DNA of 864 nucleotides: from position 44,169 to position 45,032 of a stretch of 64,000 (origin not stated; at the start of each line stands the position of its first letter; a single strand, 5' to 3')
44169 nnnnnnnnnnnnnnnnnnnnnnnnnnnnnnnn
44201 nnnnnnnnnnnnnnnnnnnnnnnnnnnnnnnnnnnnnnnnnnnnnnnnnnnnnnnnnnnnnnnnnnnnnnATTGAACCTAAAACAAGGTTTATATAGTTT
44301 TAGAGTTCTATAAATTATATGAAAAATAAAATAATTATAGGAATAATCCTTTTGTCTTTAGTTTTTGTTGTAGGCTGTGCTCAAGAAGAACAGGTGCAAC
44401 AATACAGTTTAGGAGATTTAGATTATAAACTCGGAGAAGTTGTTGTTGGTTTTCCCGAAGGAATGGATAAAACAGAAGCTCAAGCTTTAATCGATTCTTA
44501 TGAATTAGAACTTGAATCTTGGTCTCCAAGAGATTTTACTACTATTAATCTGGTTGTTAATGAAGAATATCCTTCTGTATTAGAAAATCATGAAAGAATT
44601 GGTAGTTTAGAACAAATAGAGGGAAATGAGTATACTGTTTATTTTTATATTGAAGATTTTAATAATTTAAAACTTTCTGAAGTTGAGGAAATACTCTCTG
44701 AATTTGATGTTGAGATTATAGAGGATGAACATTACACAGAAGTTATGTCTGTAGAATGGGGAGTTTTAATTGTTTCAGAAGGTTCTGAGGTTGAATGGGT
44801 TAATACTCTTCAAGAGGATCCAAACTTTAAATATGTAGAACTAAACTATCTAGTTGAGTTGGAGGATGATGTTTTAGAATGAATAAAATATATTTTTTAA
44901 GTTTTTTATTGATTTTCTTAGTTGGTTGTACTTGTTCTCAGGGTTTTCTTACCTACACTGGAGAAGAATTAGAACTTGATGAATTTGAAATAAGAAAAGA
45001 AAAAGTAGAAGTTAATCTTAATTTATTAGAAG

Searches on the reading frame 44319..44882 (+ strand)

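Call 75: search_protein_families(library=pfam, proteins=[window:44319-44882:+], max_evalue=0.01)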
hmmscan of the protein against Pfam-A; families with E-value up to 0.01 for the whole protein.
window:44319-44882:+ (187 aa): 1 family
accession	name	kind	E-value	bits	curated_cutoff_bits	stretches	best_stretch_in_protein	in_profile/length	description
PF22148.1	Fervidolysin_NPro-like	-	4e-05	24.4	21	0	30-63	9-40/81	Fervidolysin N-terminal prodomain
